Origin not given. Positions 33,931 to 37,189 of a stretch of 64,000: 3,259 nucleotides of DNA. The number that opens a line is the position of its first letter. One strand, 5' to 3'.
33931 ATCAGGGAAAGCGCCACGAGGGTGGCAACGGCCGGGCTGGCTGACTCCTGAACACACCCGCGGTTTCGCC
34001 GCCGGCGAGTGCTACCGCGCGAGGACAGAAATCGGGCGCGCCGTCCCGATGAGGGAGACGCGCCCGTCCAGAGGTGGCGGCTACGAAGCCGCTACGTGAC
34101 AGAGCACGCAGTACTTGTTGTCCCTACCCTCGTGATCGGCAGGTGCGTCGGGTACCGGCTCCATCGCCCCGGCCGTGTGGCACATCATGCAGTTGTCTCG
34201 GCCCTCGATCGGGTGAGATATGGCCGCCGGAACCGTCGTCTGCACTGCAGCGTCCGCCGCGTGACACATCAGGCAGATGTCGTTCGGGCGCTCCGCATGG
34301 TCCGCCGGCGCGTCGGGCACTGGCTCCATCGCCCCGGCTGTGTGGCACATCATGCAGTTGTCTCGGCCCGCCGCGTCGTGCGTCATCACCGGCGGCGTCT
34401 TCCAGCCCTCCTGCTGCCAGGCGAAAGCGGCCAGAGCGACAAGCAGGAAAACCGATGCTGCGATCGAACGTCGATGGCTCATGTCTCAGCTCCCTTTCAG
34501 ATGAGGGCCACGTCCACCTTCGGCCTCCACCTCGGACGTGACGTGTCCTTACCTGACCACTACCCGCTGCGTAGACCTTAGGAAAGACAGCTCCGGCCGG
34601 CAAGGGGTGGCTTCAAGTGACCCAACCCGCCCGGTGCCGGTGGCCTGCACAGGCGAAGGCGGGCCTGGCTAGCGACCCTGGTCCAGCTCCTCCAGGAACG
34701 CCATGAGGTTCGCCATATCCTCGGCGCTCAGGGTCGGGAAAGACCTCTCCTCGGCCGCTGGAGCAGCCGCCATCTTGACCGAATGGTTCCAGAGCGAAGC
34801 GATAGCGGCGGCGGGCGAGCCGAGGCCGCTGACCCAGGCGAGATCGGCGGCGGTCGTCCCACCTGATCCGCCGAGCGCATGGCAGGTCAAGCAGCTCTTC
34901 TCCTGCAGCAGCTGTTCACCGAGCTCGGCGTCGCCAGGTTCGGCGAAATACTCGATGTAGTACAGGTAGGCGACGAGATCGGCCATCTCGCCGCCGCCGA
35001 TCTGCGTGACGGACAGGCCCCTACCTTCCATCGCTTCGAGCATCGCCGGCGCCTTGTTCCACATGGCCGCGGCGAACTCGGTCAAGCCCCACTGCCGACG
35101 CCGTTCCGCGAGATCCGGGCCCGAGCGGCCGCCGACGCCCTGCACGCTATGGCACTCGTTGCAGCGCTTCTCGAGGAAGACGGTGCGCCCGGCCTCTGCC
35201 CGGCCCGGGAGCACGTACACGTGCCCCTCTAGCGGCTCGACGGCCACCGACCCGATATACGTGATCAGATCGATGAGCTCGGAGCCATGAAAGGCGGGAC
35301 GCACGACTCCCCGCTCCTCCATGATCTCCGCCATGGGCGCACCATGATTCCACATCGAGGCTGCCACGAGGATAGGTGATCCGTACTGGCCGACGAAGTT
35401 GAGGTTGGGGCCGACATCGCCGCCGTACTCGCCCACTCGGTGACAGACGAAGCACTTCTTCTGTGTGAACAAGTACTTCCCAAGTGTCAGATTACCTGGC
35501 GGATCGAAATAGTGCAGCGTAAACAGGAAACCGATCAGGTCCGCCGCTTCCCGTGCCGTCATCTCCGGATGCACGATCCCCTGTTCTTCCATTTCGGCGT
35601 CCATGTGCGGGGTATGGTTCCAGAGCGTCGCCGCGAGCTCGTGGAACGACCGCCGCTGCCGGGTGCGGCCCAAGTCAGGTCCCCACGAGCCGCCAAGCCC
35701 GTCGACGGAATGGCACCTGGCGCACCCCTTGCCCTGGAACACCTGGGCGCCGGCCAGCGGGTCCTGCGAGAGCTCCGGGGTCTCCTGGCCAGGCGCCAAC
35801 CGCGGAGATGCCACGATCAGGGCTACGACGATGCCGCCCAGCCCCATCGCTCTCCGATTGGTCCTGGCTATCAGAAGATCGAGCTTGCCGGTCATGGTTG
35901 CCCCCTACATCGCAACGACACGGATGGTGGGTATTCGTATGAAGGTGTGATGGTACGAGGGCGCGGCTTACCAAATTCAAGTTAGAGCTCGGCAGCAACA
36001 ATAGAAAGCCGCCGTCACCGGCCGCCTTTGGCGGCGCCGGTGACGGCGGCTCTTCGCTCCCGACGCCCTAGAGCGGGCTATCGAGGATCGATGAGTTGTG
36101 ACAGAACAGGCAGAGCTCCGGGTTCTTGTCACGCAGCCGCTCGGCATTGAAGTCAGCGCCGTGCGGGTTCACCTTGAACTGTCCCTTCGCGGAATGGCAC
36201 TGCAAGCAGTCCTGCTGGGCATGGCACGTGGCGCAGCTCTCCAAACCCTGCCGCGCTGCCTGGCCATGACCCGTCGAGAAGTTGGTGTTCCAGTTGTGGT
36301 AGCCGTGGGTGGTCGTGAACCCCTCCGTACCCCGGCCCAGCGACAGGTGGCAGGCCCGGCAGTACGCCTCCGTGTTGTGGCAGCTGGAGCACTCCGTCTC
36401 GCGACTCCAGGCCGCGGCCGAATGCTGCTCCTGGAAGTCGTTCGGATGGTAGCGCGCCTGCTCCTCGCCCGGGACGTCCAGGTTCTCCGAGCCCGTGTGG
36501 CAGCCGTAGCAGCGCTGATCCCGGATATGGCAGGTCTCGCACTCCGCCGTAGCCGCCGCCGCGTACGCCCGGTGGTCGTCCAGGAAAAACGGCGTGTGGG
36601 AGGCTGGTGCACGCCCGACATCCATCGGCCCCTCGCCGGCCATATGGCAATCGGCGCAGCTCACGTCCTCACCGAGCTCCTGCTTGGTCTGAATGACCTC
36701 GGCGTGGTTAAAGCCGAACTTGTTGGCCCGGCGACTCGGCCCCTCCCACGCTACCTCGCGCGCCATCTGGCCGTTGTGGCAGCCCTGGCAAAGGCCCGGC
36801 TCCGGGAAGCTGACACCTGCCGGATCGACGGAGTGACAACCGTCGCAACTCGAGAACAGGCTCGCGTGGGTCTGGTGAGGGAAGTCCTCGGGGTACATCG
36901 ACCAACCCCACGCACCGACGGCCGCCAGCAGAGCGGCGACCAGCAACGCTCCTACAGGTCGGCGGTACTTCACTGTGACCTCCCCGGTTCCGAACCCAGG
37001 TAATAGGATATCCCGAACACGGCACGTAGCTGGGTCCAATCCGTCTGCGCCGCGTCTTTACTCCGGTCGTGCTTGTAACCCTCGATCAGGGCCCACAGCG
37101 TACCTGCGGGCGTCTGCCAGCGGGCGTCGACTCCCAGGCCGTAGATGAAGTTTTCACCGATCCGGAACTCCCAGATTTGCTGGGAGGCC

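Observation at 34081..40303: Candidate porin-cytochrome extracellular electron transfer module: lipoprotein nonaheme cytochrome, outer-membrane beta-barrel, decaheme cytochrome, plus two further c-type cytochromes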

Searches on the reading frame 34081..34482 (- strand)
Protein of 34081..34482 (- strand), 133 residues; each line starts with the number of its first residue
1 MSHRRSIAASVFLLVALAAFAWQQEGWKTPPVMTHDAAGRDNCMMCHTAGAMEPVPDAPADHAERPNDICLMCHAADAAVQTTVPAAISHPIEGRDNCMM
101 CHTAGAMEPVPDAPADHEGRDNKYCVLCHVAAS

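Call 4: search_protein_families(library=pfam, proteins=[window:34081-34482:-], max_evalue=1)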
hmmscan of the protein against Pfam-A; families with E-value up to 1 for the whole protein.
window:34081-34482:- (133 aa): 10 families
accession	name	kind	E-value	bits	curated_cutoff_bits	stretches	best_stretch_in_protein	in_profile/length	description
PF23145.1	Zf_2nd_IFT121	-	5.5e-07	29.6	25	2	87-104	26-43/45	IFT121, second zinc finger domain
PF14522.11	Cytochrome_C7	-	1.9e-05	24.9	24.8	2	61-129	7-66/67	Cytochrome c7 and related cytochrome c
PF09699.15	Paired_CXXCH_1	-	4.8e-05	23.4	20.6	2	35-78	1-40/41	Doubled CXXCH motif (Paired_CXXCH_1)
PF02085.21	Cytochrom_CIII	-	0.00049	20.8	22.9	1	26-126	16-98/101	Class III cytochrome C family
PF14537.11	Cytochrom_c3_2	-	0.00088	20.1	25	1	41-129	7-78/79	Cytochrome c3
PF22113.1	Mtrc-MtrF_II-IV_dom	-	0.0014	18.6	30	1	23-52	139-168/176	Outer membrane cytochrome MtrC/MtrF-like, domains II/IV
PF13435.11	Cytochrome_C554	-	0.084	14.3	20.8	0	65-103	46-84/84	Cytochrome c554 and c-prime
PF23549.1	Zn_ribbon_GRF_2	-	0.094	13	27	0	42-74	3-36/45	GRF-like zinc ribbon domain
PF13442.11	Cytochrome_CBB3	-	0.11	13.3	27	0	41-54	12-25/68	Cytochrome C oxidase, cbb3-type, subunit III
PF00034.26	Cytochrom_C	-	0.89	11.4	21.3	0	41-58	10-27/90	Cytochrome c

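Call 5: search_protein_families(library=ncbifam, proteins=[window:34081-34482:-], max_evalue=1)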
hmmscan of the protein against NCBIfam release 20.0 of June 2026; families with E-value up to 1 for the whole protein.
window:34081-34482:- (133 aa): 7 families
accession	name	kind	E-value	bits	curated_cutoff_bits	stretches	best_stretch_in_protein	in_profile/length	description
NF041028.1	decahem_GSU2203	exception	1.2e-06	28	325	1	64-131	145-209/317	GSU2203 family decaheme c-type cytochrome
NF041762.1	diheme_GEGP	equivalog_domain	0.00034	19.9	300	2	41-86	27-66/359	GEGP motif-containing diheme protein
TIGR03153.1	cytochr_NrfH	equivalog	0.0038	17.3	134.2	1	96-130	103-134/138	cytochrome c nitrite reductase small subunit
TIGR01905.1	paired_CXXCH_1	subfamily_domain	0.05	13.5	25.2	0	35-78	1-40/41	doubled CXXCH domain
TIGR03146.1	cyt_nit_nrfB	equivalog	0.3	11.3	166.6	1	61-103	5-48/145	cytochrome c nitrite reductase pentaheme subunit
NF041198.1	UshA_like_PCGU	equivalog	0.36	9.3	275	0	62-109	437-486/519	UshA-like (seleno)protein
NF052246.1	SorB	equivalog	0.8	9.8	93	0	37-53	22-38/80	SorB family sulfite dehydrogenase c-type cytochrome subunit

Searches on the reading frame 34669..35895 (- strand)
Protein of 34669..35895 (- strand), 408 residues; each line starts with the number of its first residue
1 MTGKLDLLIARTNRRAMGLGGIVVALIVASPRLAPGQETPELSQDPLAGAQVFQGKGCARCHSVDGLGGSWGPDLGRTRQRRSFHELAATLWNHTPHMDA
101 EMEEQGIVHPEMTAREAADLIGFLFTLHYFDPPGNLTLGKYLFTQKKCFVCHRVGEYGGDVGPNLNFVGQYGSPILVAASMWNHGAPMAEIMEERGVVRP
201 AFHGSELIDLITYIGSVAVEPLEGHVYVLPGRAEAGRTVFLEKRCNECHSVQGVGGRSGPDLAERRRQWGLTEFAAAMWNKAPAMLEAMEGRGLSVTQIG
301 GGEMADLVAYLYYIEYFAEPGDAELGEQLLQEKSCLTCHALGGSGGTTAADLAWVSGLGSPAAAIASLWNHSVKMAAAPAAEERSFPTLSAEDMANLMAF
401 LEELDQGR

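Call 4: search_protein_families(library=pfam, proteins=[window:34669-35895:-], max_evalue=1)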
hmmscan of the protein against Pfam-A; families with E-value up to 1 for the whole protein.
window:34669-35895:- (408 aa): 9 families
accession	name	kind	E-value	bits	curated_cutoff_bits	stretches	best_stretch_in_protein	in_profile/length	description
PF00034.26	Cytochrom_C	-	6.3e-29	101.6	21.3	4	48-126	3-88/90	Cytochrome c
PF13442.11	Cytochrome_CBB3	-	3.9e-21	75.6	27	4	323-401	3-68/68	Cytochrome C oxidase, cbb3-type, subunit III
PF14522.11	Cytochrome_C7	-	0.00023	21.3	24.8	0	51-63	37-49/67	Cytochrome c7 and related cytochrome c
PF14376.11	Haem_bd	-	0.0026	18.2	27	0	240-251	37-48/133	Haem-binding domain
PF22113.1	Mtrc-MtrF_II-IV_dom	-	0.0051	16.8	30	0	329-344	153-168/176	Outer membrane cytochrome MtrC/MtrF-like, domains II/IV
PF09699.15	Paired_CXXCH_1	-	0.0059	16.7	20.6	0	331-343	5-17/41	Doubled CXXCH motif (Paired_CXXCH_1)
PF02433.20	FixO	-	0.0095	15.9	29.6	0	235-250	52-67/219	Cytochrome C oxidase, mono-heme subunit/FixO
PF11845.13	Tll0287-like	-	0.057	14.3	24.1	0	331-340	100-109/144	Tll0287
PF22085.1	NorB_cytochrome_c-like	-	0.21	12.4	29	0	47-83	19-55/181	Nitric oxide reductase subunit B, cytochrome c-like domain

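Call 5: search_protein_families(library=ncbifam, proteins=[window:34669-35895:-], max_evalue=1)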
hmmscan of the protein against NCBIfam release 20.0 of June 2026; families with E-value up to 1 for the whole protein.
window:34669-35895:- (408 aa): 19 families
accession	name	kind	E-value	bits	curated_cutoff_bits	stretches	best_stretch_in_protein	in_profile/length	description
TIGR02603.1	CxxCH_TIGR02603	domain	3e-25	88.8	68.15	4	134-169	1-35/134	putative heme-binding domain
TIGR04485.1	thiosulf_SoxX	equivalog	4.1e-18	65.9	61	4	58-127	5-78/78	sulfur oxidation c-type cytochrome SoxX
NF050122.1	bc1_QcrC_actin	exception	2.8e-13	49.8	200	3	137-327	42-224/253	cytochrome bc1 complex diheme cytochrome c subunit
NF045773.1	cytochro_C550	exception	4.7e-12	45.9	125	2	47-105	50-106/118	cytochrome c550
NF040971.1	cytc_ExtS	equivalog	3.5e-11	42.9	100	3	321-365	76-120/262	selenite/tellurite reduction operon c-type cytochrome lipoprotein ExtS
NF045774.1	cytochro_C551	exception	2.7e-09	37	118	2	45-102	38-93/110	cytochrome c551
TIGR00782.1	ccoP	equivalog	2.9e-08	33.3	179.95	1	233-400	107-277/285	cytochrome-c oxidase, cbb3-type subunit III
TIGR04494.1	c550_PedF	equivalog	3.4e-07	30.2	122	1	56-78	60-82/133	cytochrome c-550 PedF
NF052246.1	SorB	equivalog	5.7e-05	23.1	93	0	38-65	11-35/80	SorB family sulfite dehydrogenase c-type cytochrome subunit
NF045930.1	Cytc6PetJCyano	equivalog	8.4e-05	22.5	135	1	37-63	19-44/110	cytochrome c6 PetJ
NF043008.1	Cyt550_Brdyrhiz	equivalog_domain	0.00019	21.6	240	0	146-167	35-57/131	cytochrome c-550 CycA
NF049874.1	PdsA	exception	0.00058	19.8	330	1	292-346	88-142/198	periplasmic diheme shuttle PdsA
NF011054.0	PRK14486.1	equivalog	0.0012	18.5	447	0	46-63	51-68/294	putative bifunctional cbb3-type cytochrome c oxidase subunit II/cytochrome c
NF011055.0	PRK14487.1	subfamily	0.0024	17.4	218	0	26-63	36-73/212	cbb3-type cytochrome c oxidase subunit II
TIGR03806.1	chp_HNE_0200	subfamily_domain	0.0061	15.8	313.3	0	239-265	215-241/314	SO2930 family diheme c-type cytochrome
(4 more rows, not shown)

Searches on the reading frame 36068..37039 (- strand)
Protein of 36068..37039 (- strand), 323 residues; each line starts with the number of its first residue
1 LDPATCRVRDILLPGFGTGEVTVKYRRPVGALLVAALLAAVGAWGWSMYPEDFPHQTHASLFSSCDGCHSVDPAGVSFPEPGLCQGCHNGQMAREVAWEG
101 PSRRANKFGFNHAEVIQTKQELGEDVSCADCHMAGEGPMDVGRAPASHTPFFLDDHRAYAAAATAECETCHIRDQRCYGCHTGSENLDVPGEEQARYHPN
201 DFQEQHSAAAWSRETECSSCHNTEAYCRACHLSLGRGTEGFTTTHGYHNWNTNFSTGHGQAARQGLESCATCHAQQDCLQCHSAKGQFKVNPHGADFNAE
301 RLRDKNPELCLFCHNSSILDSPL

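Call 4: search_protein_families(library=pfam, proteins=[window:36068-37039:-], max_evalue=1)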
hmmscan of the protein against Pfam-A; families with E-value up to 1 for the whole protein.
window:36068-37039:- (323 aa): 7 families
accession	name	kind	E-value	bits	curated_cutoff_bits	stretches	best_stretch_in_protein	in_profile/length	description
PF22113.1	Mtrc-MtrF_II-IV_dom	-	1.1e-10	41.8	30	3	64-224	8-166/176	Outer membrane cytochrome MtrC/MtrF-like, domains II/IV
PF14522.11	Cytochrome_C7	-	4.8e-08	33.2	24.8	1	53-132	3-66/67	Cytochrome c7 and related cytochrome c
PF09699.15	Paired_CXXCH_1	-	4.4e-06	26.7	20.6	1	275-316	6-38/41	Doubled CXXCH motif (Paired_CXXCH_1)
PF02085.21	Cytochrom_CIII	-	5.2e-05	24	22.9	1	49-134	19-84/101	Class III cytochrome C family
PF24734.1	DUF7685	-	0.0012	19.1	27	1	65-95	2-39/43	Domain of unknown function (DUF7685)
PF09086.16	DUF1924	-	0.0064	17.3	22.5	1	239-306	4-66/96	Domain of unknown function (DUF1924)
PF16694.10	Cytochrome_P460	-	0.35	11.7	27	1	39-70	83-115/125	Cytochrome P460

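Call 5: search_protein_families(library=ncbifam, proteins=[window:36068-37039:-], max_evalue=1)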
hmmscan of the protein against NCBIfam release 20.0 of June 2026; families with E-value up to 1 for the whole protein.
window:36068-37039:- (323 aa): 2 families
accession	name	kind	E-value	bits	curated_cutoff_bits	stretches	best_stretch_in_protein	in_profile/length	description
TIGR01905.1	paired_CXXCH_1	subfamily_domain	0.00086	19.2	25.2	2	274-316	5-38/41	doubled CXXCH domain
NF038038.1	cytoc_DsrJ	equivalog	0.94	9.8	100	0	209-232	85-109/121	sulfate reduction electron transfer complex DsrMKJOP subunit DsrJ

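Call 21: search_solved_structures(query=window:36068-37039:-, max_evalue=1, show_alignments=1)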
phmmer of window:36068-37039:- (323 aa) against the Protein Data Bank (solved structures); distinct sequences matched with E-value up to 1: 2.
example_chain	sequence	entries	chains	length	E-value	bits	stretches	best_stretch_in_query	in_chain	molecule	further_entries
3h33_A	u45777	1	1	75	0.23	14.1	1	53-89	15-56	Cytochrome c7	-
9hrk_A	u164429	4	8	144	0.51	12.9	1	33-74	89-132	Cytochrome P460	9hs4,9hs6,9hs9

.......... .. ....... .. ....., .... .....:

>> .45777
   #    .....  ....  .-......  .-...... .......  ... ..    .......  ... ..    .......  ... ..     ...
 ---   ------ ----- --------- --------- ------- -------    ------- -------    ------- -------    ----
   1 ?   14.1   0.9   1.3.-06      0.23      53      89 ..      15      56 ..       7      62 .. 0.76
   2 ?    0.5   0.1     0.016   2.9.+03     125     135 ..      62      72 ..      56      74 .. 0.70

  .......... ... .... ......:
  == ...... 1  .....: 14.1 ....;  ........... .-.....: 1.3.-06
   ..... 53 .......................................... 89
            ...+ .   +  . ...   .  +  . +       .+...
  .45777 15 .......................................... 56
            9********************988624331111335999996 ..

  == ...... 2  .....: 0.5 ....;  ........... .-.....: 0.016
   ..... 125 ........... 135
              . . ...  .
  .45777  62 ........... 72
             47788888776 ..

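Call 80: search_solved_structures(query=A3, max_evalue=10, show_alignments=0)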
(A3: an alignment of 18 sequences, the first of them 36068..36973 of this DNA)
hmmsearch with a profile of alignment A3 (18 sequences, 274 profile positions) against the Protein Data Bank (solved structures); distinct sequences matched with E-value up to 10: 12.
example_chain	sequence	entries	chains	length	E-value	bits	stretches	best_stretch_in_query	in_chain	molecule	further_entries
7tfs_A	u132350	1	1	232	0.0021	20.7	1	4-127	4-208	Cytochrome c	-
9jqa_C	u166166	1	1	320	0.0094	18.6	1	146-194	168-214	Fructose dehydrogenase cytochrome subunit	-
3pmq_A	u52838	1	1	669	0.015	18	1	29-86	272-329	Decaheme cytochrome c MtrF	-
7w2j_C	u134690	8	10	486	0.021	17.4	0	146-194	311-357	Fructose dehydrogenase cytochrome subunit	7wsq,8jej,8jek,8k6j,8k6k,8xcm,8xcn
1jni_A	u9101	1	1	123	0.036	16.7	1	47-76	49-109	DIHEME CYTOCHROME C NAPB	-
8k5o_C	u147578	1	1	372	0.19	14.3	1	127-179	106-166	Photosynthetic reaction center cytochrome c subunit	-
3ml1_B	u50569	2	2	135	0.2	14.3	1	45-73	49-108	Diheme cytochrome c napB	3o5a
6v0a_A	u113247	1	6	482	0.38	13.3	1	21-117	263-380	Nitrite reductase (cytochrome; ammonia-forming)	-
1ogy_B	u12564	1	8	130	0.47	13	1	44-73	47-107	DIHEME CYTOCHROME C NAPB MOLECULE: NITRATE REDUCTASE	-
8k9e_A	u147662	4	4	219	3.8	10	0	115-176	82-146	Cytochrome c7-like domain-containing protein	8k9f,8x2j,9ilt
6r2q_C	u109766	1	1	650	5.8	9.4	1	21-75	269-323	Decaheme c-type cytochrome, OmcA/MtrC family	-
6qyc_A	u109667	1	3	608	8.3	8.9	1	21-75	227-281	Decaheme c-type cytochrome, OmcA/MtrC family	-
